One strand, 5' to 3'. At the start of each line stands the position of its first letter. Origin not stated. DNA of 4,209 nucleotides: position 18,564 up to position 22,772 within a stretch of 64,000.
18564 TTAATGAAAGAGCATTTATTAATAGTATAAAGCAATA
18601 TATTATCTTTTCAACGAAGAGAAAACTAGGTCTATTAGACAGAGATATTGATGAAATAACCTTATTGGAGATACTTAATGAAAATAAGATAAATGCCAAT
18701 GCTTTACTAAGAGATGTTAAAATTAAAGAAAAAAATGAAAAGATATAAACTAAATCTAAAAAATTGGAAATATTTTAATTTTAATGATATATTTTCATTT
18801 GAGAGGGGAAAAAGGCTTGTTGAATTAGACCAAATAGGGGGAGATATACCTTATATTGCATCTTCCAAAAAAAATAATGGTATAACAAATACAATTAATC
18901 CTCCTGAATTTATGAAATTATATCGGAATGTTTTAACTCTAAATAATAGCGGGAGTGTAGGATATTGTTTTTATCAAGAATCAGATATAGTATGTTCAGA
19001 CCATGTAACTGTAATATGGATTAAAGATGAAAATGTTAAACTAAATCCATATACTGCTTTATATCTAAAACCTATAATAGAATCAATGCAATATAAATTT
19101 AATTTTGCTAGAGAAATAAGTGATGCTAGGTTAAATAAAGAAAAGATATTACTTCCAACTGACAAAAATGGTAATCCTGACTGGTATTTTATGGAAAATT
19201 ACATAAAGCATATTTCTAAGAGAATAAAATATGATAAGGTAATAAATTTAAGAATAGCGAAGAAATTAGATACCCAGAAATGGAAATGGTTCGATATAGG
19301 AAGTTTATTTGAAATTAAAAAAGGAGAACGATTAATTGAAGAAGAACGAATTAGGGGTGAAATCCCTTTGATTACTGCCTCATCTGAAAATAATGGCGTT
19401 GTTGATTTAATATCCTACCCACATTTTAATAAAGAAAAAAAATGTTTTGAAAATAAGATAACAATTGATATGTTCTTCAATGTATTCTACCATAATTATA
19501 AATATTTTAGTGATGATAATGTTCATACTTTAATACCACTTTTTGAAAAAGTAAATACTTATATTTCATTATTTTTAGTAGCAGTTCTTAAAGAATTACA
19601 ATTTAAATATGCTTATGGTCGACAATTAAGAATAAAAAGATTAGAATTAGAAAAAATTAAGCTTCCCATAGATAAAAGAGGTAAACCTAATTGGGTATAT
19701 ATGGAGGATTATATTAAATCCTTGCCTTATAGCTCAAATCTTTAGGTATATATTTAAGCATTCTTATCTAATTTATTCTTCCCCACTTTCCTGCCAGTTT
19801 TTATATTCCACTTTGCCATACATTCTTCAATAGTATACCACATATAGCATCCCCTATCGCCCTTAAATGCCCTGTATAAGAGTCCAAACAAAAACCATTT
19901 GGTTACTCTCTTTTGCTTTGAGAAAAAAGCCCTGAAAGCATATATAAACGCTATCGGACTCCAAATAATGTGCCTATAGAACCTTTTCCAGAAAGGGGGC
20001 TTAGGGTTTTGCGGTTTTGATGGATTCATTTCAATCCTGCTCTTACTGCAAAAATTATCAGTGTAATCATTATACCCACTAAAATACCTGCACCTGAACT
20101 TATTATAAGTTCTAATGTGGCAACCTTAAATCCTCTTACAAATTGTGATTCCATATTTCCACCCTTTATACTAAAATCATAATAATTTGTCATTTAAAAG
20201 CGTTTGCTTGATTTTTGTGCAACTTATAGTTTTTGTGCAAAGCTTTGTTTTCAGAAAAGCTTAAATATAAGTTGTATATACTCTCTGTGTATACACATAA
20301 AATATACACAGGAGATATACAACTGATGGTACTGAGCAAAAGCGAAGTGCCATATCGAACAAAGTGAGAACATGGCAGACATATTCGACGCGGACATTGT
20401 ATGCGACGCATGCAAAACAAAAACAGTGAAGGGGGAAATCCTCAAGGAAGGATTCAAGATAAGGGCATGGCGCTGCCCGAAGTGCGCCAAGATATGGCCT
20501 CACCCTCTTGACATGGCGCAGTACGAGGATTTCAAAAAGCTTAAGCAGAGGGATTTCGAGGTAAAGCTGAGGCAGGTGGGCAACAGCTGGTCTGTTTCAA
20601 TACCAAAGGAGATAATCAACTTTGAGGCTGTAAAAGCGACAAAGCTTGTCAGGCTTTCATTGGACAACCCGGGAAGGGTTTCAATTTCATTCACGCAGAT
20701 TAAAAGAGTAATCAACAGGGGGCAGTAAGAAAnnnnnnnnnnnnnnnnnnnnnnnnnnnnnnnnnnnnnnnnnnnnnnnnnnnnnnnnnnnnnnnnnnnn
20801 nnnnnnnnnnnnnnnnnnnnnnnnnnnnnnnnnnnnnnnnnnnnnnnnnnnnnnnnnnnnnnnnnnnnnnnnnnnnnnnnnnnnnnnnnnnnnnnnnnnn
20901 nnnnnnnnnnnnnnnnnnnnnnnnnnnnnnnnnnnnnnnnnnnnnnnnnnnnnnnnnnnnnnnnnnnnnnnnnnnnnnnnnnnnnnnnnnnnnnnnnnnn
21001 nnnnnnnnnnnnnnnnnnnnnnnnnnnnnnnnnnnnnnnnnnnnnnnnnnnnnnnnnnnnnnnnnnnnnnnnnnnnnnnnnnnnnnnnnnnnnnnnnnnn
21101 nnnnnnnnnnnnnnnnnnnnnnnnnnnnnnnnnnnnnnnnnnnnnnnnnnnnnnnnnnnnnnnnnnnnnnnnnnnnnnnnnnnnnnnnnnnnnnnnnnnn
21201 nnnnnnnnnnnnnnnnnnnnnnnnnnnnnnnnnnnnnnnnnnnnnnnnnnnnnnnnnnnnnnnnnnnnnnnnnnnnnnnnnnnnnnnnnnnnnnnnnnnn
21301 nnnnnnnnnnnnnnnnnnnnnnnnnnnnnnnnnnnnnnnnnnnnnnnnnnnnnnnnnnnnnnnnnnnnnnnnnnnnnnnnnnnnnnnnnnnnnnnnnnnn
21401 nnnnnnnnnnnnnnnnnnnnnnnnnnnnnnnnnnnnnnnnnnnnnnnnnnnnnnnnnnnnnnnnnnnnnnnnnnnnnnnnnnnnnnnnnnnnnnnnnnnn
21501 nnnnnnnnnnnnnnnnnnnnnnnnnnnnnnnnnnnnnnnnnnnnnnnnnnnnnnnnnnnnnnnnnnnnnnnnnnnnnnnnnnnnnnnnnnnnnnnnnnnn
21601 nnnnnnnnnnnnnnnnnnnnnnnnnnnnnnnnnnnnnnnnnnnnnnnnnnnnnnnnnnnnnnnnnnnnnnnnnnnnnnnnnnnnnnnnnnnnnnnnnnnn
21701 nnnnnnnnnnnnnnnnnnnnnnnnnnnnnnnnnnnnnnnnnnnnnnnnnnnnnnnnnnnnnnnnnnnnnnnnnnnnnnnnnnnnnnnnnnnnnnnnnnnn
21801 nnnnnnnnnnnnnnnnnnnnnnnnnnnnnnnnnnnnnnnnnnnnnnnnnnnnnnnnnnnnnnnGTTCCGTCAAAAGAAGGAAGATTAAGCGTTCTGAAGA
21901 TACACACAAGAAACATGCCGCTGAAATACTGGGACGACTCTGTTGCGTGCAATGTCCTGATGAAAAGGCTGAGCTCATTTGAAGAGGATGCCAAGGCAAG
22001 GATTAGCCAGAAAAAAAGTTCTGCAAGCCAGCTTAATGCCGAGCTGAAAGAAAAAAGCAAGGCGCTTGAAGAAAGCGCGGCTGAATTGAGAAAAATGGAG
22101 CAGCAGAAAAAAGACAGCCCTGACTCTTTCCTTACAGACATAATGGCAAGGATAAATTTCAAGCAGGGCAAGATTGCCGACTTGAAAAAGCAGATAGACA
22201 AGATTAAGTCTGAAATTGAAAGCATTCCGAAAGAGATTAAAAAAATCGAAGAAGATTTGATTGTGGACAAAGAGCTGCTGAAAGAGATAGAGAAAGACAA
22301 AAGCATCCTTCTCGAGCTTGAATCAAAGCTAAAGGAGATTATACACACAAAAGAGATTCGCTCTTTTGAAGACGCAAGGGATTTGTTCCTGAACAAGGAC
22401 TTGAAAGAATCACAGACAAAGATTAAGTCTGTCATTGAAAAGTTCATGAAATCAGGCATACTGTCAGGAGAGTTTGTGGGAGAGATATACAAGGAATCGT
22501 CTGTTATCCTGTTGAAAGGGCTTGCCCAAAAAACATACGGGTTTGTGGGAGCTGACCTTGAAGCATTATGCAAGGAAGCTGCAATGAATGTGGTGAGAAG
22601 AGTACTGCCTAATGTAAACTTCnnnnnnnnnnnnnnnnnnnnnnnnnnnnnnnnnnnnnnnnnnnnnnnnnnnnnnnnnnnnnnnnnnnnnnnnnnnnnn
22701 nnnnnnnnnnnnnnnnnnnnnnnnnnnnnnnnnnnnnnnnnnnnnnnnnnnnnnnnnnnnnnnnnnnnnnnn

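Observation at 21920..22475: Cdc48 carries a ~180-aa coiled-coil insertion inside the D1 alpha-helical subdomain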

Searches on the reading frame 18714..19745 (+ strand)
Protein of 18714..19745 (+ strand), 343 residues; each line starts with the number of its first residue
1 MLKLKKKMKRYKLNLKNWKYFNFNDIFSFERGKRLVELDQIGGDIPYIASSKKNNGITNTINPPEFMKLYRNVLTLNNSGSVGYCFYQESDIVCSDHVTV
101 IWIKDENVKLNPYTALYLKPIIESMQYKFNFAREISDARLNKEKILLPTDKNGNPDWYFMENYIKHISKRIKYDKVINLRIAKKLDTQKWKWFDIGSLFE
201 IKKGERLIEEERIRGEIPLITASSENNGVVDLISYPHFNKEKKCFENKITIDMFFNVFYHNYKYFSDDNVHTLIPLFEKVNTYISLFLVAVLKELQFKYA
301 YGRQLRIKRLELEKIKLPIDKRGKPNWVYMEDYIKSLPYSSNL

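Call 23: search_protein_families(library=pfam, proteins=[window:18714-19745:+], max_evalue=1)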
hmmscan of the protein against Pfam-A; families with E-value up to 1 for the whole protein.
window:18714-19745:+ (343 aa): 1 family
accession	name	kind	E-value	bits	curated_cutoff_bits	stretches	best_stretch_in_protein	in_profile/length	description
PF01420.25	Methylase_S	-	4.3e-34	118.6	22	2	16-171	2-162/168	Type I restriction modification DNA specificity domain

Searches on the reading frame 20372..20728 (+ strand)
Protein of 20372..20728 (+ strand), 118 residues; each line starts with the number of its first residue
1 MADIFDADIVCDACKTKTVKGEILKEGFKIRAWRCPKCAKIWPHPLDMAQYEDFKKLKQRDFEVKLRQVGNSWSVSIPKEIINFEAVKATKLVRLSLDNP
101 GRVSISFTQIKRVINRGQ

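Call 23: search_protein_families(library=pfam, proteins=[window:20372-20728:+], max_evalue=1)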
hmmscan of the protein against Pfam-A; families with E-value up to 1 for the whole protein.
window:20372-20728:+ (118 aa): 7 families
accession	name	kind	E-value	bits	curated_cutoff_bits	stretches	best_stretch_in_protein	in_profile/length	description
PF24292.1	DUF7479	-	0.00082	19.9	27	1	8-41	2-39/60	Domain of unknown function (DUF7479)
PF22910.1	EDR4-like_1st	-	0.037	14.2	27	1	29-43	1-15/34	Enhanced disease resistance 4-like, N-terminal domain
PF10497.14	zf-4CXXC_R1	-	0.038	14.6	22.7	1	10-41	35-65/99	Zinc-finger domain of monoamine-oxidase A repressor R1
PF10058.14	Zn_ribbon_10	-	0.056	13.7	24.2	1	9-39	23-51/54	ER junction formation factor lunapark, zinc ribbon finger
PF20097.4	DUF6487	-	0.073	13.9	24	1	20-41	40-61/67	Domain of unknown function (DUF6487)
PF16866.11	PHD_4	-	0.084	13.3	30.6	1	8-39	35-65/65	PHD-finger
PF13719.11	Zn_ribbon_5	-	0.32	11.2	29.3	1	9-41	3-34/37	zinc-ribbon domain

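Call 73: search_solved_structures(query=window:20372-20725:+, max_evalue=1)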
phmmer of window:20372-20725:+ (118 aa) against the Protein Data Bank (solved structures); distinct sequences matched with E-value up to 1: 1.
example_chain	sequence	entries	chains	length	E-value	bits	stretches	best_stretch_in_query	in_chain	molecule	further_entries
8jpy_A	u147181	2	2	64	0.11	15.6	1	9-55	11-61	Insulinoma-associated protein 1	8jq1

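Call 74: search_protein_families(library=ncbifam, proteins=[window:20372-20725:+], max_evalue=0.1)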
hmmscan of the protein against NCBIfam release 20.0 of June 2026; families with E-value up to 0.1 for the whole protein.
window:20372-20725:+ (118 aa): 3 families
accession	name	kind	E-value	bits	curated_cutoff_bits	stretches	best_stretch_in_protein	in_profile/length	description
TIGR02609.1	doc_partner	hypoth_equivalog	5.8e-06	26.6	55.9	1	65-90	2-27/74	putative addiction module antidote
NF045645.1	DVU_1557_fam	equivalog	0.0015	18.6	60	1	8-41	2-39/60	DVU_1557 family redox protein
TIGR02098.1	MJ0042_CXXC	domain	0.061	13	20.9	0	33-44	26-37/38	MJ0042-type zinc finger domain-containing protein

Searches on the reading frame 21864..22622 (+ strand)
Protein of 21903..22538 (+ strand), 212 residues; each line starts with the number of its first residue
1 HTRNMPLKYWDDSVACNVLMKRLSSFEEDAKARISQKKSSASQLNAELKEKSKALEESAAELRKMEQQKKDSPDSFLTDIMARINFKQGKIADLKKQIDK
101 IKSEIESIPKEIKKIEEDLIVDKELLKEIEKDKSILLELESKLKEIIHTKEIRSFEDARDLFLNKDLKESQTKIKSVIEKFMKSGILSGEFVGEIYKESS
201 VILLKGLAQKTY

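Call 7: find_homologous_proteins(query=window:21903-22538:+)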
Query window:21903-22538:+: 1115 candidates shared short words with the query, none scored E <= 0.001.

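Call 23: search_protein_families(library=pfam, proteins=[window:21924-22508:+], max_evalue=1)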
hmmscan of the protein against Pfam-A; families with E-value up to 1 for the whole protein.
window:21924-22508:+ (195 aa): 14 families
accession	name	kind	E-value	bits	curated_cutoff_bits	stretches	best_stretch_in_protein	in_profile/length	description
PF14362.11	DUF4407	-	0.0046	16.7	31.3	1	18-131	127-245/297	Domain of unknown function (DUF4407)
PF19111.5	DUF5798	-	0.012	16.3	27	1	83-129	23-69/89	Family of unknown function (DUF5798)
PF13989.11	YejG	-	0.022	15.7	27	1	93-159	19-85/106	YejG-like protein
PF16331.10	TolA_bind_tri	-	0.022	15.3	30.1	0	14-64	4-57/76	TolA binding protein trimerisation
PF01519.22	DUF16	-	0.029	15.3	40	1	60-122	26-88/104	Protein of unknown function DUF16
PF09969.14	DUF2203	-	0.04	15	24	0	35-112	9-83/122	Uncharacterized conserved protein (DUF2203)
PF16716.10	BST2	-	0.049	14.7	27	1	6-56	40-90/91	Bone marrow stromal antigen 2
PF13851.11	GAS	-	0.053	13.3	32.3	1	81-154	39-110/200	Growth-arrest specific micro-tubule binding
PF04513.17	Baculo_PEP_C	-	0.068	13.7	38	1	70-112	18-61/140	Baculovirus polyhedron envelope protein, PEP, C terminus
PF12844.13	HTH_19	-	0.14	12.5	30.2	1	105-134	15-42/64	Helix-turn-helix domain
PF04791.21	LMBR1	-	0.23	10.7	31.9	1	21-170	194-333/510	LMBR1-like membrane protein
PF04102.17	SlyX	-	0.51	11.4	30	0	31-67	16-52/67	SlyX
PF24915.1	Spectrin_SESTD1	-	0.86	10.5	27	1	39-102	34-99/110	SESTD1-like, spectrin repeat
PF05478.16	Prominin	-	0.92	7.9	34.3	1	27-128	318-418/799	Prominin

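Call 34: search_solved_structures(query=A3, max_evalue=10)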
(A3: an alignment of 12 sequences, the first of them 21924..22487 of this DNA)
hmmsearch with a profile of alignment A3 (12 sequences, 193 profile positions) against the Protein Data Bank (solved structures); distinct sequences matched with E-value up to 10: 502 (the best 60 are shown).
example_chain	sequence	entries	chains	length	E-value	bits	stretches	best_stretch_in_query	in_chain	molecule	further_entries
7zr2_A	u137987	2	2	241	2.2e-06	30.4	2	11-138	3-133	Spike protein S2',Chimeric protein mimic of SARS-CoV-2 Spike HR1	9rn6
2yo3_A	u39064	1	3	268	0.00034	23.3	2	61-118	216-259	GENERAL CONTROL PROTEIN GCN4, PUTATIVE INNER MEMBRANE PROTEIN, GENERAL CONTROL PROTEIN GCN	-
4zry_B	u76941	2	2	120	0.00039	23.1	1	80-141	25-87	Keratin, type II cytoskeletal 1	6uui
7wxz_A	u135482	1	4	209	0.00041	23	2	10-111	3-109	Spike protein S2'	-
7nyw_A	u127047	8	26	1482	0.0011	21.7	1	23-117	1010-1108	Chromosome partition protein MukB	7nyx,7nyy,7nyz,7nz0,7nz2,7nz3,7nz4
9gm6_A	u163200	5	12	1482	0.0011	21.7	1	23-117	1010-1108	Chromosome partition protein MukB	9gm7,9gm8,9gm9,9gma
8bd7_G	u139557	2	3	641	0.0012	21.5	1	34-126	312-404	Intraflagellar transport protein 74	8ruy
7y9n_A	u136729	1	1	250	0.002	20.8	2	27-138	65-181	Spike protein S2',5HB-H2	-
3wpo_A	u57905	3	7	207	0.0021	20.7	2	81-114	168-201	Trimeric autotransporter adhesin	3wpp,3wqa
2xzr_A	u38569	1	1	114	0.0026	20.4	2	81-131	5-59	IMMUNOGLOBULIN-BINDING PROTEIN EIBD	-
4lin_A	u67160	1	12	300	0.0044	19.7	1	39-114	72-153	Tail needle protein gp26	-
2ynz_A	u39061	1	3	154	0.0045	19.6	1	85-149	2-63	GENERAL CONTROL PROTEIN GCN4, PUTATIVE INNER MEMBRANE PROTEIN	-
2wpr_A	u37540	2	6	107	0.0053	19.4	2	69-136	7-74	TRIMERIC AUTOTRANSPORTER ADHESIN FRAGMENT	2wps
3zmf_A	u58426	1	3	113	0.0054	19.4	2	86-115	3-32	GENERAL CONTROL PROTEIN GCN4, PUTATIVE INNER MEMBRANE PROTEIN, GENERAL CONTROL PROTEIN GCN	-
2yny_A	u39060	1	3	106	0.0056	19.3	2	82-117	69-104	GENERAL CONTROL PROTEIN GCN4, PUTATIVE INNER MEMBRANE PROTEIN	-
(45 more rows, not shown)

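Call 38: predict_structure(alignment_id=A2)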
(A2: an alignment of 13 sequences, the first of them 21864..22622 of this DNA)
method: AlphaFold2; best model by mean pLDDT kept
length: 253 residues; sequences in the alignment: 13
mean_pLDDT: 76.1   pTM: 0.54
mean pLDDT of the five models: 76.1, 75.9, 75.1, 74.3, 70.8
residues with pLDDT >= 90: 4; 70-90: 176; 50-70: 50; < 50: 23
segments of 3 or more residues with pLDDT < 50: 1-5, 226-236
pLDDT, mean of each block of 10 residues (from residue 1): 48 54 84 88 87 88 86 80 61 57 82 86 87 86 87 87 78 85 89 85 84 77 54 51 59 49
secondary structure, 60 per line:
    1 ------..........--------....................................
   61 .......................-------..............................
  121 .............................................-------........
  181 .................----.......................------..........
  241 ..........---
elements in order: H7-16 H25-83 H91-165 H173-197 H202-224 H231-250

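Call 43: find_homologous_proteins(query=A2, max_evalue=1e-20)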
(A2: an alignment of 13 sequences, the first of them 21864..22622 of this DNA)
Query A2 (13 sequences) (253 aa, profile of the alignment): 274 proteins with E <= 1e-20 among 8000 candidates; the best 120 are listed.
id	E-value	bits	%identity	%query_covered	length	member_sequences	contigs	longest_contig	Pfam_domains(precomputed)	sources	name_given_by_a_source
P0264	5.2e-47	179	35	64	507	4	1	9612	PF13173.13,PF06068.20,PF23902.1,PF00004.36,PF13401.13,PF05496.19,PF17862.8,PF13191.13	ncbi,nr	ncbi:hypothetical protein DRN69_01765 [Candidatus Pacearchaeota archaeon]|nr:MAG: hypothetical prote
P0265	3.8e-41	159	73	13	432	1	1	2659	PF09336.17,PF07724.21,PF23902.1,PF00004.36,PF05496.19,PF17862.8,PF13191.13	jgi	jgi:transitional endoplasmic reticulum ATPase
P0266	5.1e-40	156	65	15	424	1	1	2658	PF23902.1,PF00004.36,PF17862.8,PF13191.13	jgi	jgi:transitional endoplasmic reticulum ATPase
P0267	2.7e-38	150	46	28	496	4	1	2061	PF09336.17,PF00004.36,PF05496.19,PF17862.8,PF07728.21,PF13191.13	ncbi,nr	ncbi:MAG TPA: AAA family ATPase, partial [Archaeoglobus profundus]|nr:AAA family ATPase [Archaeoglob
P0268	6.2e-38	149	64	13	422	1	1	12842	PF06068.20,PF23902.1,PF00004.36,PF05496.19,PF17862.8,PF13191.13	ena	-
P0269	8.5e-38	148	85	8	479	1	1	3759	PF09336.17,PF13173.13,PF07724.21,PF23902.1,PF00004.36,PF13401.13,PF05496.19,PF17862.8,PF07728.21,PF13191.13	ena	-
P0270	1.2e-37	148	85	8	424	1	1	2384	PF09336.17,PF23902.1,PF00004.36,PF05496.19,PF17862.8,PF07728.21,PF13191.13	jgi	jgi:transitional endoplasmic reticulum ATPase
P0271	4.8e-37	146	57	15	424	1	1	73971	PF09336.17,PF23902.1,PF00004.36,PF13401.13,PF05496.19,PF17862.8,PF13191.13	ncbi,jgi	-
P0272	5.6e-37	146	62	15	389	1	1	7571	PF09336.17,PF23902.1,PF00004.36,PF17862.8,PF13191.13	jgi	jgi:transitional endoplasmic reticulum ATPase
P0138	5.8e-37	146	32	71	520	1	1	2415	PF09336.17,PF13173.13,PF00004.36,PF13401.13,PF05496.19,PF17862.8,PF07728.21,PF13191.13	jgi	jgi:transitional endoplasmic reticulum ATPase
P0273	6.3e-37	146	69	14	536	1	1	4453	PF13173.13,PF06745.20,PF13671.13,PF00004.36,PF13401.13,PF13238.13,PF05673.20,PF07728.21,PF00931.29,PF13191.13,PF06414.19,PF00308.25,PF07724.21,PF24883.3,PF05729.19,PF13521.13,PF09848.16,PF13481.13,PF09336.17,PF01057.24,PF06068.20,PF05496.19,PF17862.8,PF01637.25,PF01695.24,PF13479.13,PF00158.33,PF239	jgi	-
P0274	5.9e-36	142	51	25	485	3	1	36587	PF09336.17,PF06068.20,PF23902.1,PF00004.36,PF17862.8,PF07728.21,PF13191.13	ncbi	ncbi:MAG: AAA family ATPase, partial [Archaeoglobaceae archaeon]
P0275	9.0e-36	142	51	25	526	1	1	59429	PF09336.17,PF13173.13,PF07724.21,PF23902.1,PF00004.36,PF05496.19,PF17862.8,PF07728.21,PF13191.13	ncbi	ncbi:MAG: AAA family ATPase, partial [Archaeoglobaceae archaeon]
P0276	1.8e-35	141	65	13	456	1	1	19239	PF09336.17,PF23902.1,PF00004.36,PF05496.19,PF17862.8,PF13191.13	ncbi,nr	ncbi:AAA family ATPase [Candidatus Pacearchaeota archaeon]|nr:AAA family ATPase [Candidatus Pacearch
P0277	3.1e-35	140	63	13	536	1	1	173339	PF13173.13,PF06745.20,PF13671.13,PF00004.36,PF13401.13,PF13238.13,PF05673.20,PF07728.21,PF00931.29,PF13191.13,PF06414.19,PF00308.25,PF07724.21,PF24883.3,PF05729.19,PF13521.13,PF09848.16,PF09336.17,PF01057.24,PF06068.20,PF05496.19,PF17862.8,PF01695.24,PF13479.13,PF00158.33,PF23902.1,PF00005.34,PF0772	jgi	-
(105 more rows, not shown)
